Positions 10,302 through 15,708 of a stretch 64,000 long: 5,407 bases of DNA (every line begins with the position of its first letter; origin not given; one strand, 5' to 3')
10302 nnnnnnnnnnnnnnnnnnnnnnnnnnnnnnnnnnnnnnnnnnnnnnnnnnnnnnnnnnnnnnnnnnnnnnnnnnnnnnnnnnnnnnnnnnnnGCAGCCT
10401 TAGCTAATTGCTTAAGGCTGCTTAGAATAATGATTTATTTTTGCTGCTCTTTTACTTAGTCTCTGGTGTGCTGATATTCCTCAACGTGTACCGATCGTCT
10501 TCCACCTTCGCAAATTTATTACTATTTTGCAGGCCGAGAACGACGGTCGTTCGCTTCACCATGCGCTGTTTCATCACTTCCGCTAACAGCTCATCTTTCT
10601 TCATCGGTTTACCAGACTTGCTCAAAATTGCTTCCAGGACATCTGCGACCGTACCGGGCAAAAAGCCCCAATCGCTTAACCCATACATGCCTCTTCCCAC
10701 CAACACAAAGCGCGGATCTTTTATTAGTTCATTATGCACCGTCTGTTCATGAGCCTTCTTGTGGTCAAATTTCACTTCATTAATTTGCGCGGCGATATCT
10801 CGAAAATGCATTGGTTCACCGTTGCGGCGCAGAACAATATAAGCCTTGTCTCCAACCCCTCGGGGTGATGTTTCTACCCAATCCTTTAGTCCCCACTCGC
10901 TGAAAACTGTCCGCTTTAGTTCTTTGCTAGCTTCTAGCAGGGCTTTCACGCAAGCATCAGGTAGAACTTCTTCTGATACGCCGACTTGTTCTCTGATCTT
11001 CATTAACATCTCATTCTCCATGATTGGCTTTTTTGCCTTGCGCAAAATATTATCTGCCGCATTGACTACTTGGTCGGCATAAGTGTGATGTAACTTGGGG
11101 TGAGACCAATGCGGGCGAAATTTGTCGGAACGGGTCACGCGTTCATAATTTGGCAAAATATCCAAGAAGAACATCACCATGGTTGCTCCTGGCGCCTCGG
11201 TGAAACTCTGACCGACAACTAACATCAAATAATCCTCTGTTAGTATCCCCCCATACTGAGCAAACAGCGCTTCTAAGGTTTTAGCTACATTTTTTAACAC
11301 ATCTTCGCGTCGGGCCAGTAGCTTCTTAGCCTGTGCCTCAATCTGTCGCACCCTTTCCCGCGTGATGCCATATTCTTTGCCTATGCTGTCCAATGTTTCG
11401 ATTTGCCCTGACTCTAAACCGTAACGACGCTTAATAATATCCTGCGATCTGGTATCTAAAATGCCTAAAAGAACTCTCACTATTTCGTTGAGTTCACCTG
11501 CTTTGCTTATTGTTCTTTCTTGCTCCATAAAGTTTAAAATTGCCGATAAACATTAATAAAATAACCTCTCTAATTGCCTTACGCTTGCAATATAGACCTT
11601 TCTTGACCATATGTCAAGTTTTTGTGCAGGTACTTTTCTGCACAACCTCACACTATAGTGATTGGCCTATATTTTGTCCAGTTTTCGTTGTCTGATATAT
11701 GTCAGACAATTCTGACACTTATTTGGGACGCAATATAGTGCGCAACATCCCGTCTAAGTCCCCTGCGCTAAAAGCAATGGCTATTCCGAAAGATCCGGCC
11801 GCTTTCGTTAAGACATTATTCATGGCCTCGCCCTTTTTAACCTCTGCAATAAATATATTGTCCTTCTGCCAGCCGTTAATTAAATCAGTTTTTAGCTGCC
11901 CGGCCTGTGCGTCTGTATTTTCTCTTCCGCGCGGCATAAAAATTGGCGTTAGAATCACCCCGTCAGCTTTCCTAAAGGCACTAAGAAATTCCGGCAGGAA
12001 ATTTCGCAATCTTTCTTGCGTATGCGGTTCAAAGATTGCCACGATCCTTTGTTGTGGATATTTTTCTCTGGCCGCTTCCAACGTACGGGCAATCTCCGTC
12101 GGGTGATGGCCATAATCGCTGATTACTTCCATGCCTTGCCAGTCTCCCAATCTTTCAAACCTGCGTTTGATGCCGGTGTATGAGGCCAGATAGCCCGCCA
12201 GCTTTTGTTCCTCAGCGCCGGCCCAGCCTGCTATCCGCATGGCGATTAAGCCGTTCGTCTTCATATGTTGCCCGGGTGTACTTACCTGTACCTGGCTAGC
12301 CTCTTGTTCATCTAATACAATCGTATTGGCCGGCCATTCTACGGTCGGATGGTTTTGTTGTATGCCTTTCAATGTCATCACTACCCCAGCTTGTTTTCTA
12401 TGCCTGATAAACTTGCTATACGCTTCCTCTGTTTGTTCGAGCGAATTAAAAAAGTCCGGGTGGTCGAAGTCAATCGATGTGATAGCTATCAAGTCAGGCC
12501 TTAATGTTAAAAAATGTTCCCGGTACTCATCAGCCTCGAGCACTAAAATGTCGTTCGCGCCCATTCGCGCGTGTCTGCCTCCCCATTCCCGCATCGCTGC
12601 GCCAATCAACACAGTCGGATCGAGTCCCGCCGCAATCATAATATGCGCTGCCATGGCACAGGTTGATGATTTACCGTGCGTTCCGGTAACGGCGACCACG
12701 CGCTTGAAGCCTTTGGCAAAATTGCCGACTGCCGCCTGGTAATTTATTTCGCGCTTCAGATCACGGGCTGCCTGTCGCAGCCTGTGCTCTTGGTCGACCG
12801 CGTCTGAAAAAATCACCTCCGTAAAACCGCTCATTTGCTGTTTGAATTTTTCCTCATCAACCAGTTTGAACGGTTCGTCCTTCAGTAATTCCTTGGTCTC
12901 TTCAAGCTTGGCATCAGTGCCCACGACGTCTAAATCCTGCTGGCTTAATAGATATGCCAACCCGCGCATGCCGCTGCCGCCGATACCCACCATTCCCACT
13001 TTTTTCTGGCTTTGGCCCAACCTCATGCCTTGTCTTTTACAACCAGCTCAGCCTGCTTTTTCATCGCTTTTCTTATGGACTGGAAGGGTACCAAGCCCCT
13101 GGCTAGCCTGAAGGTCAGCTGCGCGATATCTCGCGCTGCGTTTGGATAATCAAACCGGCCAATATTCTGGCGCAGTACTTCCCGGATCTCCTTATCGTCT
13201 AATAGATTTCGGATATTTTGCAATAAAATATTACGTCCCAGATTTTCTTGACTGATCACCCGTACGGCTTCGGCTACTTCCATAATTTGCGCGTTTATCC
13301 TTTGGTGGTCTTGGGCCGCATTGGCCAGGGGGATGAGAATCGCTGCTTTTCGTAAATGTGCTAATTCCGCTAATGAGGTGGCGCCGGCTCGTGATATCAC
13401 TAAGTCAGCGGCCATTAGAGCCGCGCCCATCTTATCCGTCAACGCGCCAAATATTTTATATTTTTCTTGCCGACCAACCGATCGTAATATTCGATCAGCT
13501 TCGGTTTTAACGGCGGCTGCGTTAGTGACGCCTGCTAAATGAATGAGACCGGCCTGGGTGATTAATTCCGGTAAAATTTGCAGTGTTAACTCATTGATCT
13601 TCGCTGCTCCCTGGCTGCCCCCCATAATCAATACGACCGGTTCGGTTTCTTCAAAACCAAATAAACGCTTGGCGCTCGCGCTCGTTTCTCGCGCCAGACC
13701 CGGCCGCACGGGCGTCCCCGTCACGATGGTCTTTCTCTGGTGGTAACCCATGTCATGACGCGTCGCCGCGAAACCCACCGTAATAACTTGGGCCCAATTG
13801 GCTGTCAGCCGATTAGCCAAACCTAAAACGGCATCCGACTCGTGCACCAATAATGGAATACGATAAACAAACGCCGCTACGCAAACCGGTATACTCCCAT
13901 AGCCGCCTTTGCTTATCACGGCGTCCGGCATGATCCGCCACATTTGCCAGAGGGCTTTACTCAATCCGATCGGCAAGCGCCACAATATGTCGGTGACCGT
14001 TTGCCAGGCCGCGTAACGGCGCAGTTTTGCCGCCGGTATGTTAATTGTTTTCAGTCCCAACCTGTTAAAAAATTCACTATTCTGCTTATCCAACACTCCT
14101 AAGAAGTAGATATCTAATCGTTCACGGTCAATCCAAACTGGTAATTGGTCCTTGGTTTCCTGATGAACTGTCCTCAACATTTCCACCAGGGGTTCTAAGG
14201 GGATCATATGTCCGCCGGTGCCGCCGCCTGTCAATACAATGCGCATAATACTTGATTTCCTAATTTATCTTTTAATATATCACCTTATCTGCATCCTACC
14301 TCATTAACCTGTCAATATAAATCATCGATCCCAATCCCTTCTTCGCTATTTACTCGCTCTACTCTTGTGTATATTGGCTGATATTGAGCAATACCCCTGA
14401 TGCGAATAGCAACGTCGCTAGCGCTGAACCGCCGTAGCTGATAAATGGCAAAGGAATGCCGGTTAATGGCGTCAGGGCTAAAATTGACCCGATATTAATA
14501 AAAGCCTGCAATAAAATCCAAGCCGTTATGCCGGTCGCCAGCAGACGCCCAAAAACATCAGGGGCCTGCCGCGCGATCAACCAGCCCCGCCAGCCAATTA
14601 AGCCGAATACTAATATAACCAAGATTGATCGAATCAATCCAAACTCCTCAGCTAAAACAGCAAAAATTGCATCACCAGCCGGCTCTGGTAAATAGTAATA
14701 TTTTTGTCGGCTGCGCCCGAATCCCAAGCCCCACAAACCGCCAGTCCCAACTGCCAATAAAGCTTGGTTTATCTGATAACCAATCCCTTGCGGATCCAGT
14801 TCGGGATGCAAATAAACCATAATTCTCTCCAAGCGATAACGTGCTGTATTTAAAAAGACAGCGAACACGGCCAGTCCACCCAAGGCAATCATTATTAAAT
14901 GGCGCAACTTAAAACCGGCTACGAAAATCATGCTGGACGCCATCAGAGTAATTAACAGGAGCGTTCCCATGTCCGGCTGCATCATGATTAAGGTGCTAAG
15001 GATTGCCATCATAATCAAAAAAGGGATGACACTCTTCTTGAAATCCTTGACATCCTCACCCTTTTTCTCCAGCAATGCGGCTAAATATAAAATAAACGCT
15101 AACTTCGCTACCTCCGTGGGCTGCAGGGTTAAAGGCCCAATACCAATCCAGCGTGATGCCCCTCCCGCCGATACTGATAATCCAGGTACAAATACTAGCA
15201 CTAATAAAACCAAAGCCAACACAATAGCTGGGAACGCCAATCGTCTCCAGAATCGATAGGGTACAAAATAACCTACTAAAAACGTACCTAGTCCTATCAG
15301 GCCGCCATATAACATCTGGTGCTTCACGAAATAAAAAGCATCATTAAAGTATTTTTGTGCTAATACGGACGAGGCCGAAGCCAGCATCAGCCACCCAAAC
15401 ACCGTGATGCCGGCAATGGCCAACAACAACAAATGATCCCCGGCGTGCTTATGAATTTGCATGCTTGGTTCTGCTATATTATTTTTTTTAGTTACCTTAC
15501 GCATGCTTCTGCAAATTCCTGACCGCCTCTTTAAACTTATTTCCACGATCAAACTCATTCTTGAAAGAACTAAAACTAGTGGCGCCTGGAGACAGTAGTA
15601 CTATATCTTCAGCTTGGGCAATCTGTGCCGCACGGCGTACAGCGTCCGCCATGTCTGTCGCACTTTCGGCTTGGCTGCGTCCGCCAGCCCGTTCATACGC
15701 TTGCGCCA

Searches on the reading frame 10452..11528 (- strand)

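Call 37: search_protein_families(library=pfam, proteins=[window:10452-11528:-], max_evalue=0.001)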
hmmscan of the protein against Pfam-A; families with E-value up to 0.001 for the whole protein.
window:10452-11528:- (358 aa): 2 families
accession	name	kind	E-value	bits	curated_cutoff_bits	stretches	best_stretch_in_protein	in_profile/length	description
PF05066.19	HARE-HTH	-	2.9e-15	56.9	25.9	1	228-287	6-71/71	HB1, ASXL, restriction endonuclease HTH domain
PF04545.22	Sigma70_r4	-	7.2e-12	45.1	24.1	1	21-67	2-44/50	Sigma-70, region 4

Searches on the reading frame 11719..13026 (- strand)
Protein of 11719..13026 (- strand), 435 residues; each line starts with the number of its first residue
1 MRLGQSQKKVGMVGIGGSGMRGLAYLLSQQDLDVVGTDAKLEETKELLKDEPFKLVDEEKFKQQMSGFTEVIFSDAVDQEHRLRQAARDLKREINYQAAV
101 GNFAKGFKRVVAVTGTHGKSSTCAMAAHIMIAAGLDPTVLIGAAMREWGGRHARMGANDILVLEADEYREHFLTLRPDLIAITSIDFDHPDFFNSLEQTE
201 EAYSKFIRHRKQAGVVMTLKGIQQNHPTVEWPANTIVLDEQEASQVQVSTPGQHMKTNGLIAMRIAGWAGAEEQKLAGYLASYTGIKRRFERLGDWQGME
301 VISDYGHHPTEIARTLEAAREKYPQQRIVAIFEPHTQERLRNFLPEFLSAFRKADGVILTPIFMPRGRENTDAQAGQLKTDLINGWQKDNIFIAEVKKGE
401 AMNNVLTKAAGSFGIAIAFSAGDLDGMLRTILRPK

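Call 37: search_protein_families(library=pfam, proteins=[window:11719-13026:-], max_evalue=0.001)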
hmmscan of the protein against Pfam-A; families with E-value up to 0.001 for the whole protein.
window:11719-13026:- (435 aa): 3 families
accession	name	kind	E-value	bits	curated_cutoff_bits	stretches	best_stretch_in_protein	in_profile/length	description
PF02875.26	Mur_ligase_C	-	2.2e-15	58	28.4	1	288-382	1-91/127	Mur ligase, glutamate ligase domain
PF08245.18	Mur_ligase_M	-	4.7e-10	40.2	24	1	113-216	1-119/200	Mur ligase middle domain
PF01225.30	Mur_ligase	-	9e-05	23.2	21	1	10-107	2-94/95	Mur ligase family, catalytic domain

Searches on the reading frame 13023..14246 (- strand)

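Call 37: search_protein_families(library=pfam, proteins=[window:13023-14246:-], max_evalue=0.001)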
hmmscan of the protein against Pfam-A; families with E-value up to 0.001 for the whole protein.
window:13023-14246:- (407 aa): 2 families
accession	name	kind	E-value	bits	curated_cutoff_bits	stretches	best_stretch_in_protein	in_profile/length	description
PF04101.22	Glyco_tran_28_C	-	2.2e-28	99.8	22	1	204-353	1-145/166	Glycosyltransferase family 28 C-terminal domain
PF03033.26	Glyco_transf_28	-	2.4e-19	70.2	26.2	1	3-154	1-136/139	Glycosyltransferase family 28 N-terminal domain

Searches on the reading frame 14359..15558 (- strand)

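Call 37: search_protein_families(library=pfam, proteins=[window:14359-15558:-], max_evalue=0.001)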
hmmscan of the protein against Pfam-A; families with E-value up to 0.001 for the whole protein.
window:14359-15558:- (399 aa): 1 family
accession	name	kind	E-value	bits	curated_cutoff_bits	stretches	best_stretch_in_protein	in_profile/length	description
PF01098.24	FTSW_RODA_SPOVE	-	7.9e-103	344.6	26.4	1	43-398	3-355/356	Cell cycle protein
